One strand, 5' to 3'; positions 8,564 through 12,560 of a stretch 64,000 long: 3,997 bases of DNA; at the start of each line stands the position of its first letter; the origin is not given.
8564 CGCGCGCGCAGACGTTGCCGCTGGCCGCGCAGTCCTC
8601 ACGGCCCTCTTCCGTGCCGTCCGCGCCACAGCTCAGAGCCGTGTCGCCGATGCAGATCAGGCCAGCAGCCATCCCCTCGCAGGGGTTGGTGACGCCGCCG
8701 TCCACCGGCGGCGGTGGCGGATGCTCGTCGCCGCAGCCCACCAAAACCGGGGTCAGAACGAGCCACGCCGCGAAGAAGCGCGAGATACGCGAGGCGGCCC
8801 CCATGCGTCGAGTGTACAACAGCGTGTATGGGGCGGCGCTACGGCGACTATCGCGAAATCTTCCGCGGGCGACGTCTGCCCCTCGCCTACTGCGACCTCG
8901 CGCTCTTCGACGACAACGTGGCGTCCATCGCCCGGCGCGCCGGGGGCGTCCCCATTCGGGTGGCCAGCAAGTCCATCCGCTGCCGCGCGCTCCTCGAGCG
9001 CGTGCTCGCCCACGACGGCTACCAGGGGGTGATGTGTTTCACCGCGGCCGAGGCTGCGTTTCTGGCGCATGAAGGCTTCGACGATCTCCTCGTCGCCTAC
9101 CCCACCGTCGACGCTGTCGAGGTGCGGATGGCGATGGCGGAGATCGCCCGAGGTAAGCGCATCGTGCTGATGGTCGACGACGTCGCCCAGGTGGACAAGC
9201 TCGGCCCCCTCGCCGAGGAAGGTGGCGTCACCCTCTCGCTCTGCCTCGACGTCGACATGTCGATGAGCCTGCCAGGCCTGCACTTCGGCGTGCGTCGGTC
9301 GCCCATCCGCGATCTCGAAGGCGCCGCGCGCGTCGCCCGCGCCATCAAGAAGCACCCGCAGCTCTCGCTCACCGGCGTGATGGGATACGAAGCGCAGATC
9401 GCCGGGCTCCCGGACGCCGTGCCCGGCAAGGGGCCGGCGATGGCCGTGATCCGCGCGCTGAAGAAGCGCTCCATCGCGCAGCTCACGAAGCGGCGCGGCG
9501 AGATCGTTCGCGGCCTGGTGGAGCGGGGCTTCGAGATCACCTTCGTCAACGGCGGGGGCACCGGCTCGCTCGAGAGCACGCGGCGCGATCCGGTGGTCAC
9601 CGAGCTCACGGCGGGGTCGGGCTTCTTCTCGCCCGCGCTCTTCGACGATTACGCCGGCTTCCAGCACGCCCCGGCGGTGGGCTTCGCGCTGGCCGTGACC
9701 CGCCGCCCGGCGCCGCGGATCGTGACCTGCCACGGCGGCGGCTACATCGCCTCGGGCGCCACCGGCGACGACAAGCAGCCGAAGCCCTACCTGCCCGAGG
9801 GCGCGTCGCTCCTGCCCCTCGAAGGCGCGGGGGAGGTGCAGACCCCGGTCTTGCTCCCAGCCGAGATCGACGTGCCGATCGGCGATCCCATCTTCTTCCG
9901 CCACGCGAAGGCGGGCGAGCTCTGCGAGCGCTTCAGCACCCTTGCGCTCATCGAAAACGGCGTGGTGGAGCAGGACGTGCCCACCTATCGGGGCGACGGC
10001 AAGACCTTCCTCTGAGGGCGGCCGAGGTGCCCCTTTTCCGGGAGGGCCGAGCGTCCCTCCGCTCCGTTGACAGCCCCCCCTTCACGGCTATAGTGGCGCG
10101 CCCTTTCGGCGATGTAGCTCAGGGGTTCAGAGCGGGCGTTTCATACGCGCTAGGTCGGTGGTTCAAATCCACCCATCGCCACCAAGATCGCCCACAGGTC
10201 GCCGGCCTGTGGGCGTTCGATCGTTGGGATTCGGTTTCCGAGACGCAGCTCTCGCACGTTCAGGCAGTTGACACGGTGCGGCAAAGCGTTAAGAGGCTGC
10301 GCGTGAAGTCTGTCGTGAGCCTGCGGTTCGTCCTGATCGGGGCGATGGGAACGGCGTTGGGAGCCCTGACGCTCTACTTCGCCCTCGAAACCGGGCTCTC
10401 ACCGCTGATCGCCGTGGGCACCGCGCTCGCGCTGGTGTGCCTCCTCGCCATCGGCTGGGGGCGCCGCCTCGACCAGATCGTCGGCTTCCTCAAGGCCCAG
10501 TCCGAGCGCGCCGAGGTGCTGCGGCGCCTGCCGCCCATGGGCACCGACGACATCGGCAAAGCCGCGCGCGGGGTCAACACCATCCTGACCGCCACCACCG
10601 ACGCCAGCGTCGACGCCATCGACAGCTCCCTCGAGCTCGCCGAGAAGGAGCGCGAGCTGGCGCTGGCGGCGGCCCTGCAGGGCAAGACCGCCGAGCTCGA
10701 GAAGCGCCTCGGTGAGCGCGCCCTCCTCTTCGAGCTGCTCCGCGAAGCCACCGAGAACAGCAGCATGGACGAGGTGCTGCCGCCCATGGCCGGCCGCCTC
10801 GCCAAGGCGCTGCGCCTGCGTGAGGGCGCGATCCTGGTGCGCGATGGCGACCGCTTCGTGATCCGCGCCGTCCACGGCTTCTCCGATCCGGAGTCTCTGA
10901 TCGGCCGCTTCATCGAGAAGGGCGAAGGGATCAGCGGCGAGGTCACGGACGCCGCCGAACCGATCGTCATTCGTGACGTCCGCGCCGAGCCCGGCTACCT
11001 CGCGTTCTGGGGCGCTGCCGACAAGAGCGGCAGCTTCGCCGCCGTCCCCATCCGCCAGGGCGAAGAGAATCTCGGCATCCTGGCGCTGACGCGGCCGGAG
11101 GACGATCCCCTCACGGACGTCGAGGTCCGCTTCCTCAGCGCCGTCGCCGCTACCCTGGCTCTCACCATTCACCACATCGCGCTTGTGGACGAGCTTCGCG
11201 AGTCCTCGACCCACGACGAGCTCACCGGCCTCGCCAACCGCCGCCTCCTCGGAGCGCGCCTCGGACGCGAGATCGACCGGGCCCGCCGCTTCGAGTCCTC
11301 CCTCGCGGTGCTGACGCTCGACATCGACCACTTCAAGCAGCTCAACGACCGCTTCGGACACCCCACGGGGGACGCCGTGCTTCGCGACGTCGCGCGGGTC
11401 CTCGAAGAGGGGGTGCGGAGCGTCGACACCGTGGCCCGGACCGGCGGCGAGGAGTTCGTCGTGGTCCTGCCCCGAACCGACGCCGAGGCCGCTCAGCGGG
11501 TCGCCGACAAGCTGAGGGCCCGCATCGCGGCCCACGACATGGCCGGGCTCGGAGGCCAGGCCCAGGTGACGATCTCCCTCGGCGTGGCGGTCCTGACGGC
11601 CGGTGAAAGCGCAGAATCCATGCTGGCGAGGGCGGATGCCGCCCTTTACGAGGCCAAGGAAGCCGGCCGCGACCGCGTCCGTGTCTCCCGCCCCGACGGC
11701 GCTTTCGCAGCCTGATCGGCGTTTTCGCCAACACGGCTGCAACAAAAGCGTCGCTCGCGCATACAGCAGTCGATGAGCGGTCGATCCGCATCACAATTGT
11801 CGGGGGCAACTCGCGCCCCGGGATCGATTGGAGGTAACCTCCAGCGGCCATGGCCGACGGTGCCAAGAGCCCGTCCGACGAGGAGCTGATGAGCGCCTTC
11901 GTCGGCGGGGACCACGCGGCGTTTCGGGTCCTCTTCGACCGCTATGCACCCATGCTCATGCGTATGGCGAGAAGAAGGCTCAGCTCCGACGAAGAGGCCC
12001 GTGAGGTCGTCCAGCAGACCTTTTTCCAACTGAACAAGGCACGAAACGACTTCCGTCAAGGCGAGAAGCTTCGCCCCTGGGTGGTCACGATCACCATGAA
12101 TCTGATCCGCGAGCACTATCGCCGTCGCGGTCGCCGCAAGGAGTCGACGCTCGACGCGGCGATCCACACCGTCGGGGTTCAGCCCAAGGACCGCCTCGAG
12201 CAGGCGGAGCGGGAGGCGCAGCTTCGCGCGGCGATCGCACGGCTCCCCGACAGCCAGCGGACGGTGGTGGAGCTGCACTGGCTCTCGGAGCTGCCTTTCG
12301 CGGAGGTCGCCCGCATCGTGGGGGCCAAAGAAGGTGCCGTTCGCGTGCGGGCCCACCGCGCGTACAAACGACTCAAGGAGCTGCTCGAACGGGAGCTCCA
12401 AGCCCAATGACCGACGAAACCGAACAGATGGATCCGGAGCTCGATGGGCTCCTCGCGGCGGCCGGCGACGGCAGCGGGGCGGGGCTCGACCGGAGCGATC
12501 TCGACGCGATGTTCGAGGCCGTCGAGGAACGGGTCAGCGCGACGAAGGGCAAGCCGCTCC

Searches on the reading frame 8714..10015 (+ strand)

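Call 102: search_protein_families(library=pfam, proteins=[window:8714-10015:+], max_evalue=0.001)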
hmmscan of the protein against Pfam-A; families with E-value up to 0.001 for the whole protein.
window:8714-10015:+ (433 aa): 1 family
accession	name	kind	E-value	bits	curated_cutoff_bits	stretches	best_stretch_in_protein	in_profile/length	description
PF01168.26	Ala_racemase_N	-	4e-11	43.5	24.1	1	61-229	2-159/220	Alanine racemase, N-terminal domain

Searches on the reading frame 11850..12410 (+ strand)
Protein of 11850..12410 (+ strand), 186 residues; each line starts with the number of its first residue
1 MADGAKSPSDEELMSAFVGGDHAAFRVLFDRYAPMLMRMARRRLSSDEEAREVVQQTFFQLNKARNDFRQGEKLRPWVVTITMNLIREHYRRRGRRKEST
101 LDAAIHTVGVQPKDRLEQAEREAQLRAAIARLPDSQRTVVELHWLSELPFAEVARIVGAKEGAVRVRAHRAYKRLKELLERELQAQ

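Call 102: search_protein_families(library=pfam, proteins=[window:11850-12410:+], max_evalue=0.001)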
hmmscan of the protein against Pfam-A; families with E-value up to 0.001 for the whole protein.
window:11850-12410:+ (186 aa): 4 families
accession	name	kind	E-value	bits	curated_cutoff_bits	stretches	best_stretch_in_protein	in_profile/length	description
PF04542.20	Sigma70_r2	-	5.2e-15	55.4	24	1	28-96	1-71/71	Sigma-70 region 2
PF08281.18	Sigma70_r4_2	-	3.5e-13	49.4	25.7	1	124-175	3-54/54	Sigma-70, region 4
PF04545.22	Sigma70_r4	-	5.6e-11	42.2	24.1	1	128-177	1-50/50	Sigma-70, region 4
PF07638.17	Sigma70_ECF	-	3.2e-05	24.4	21.1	1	13-170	7-174/185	ECF sigma factor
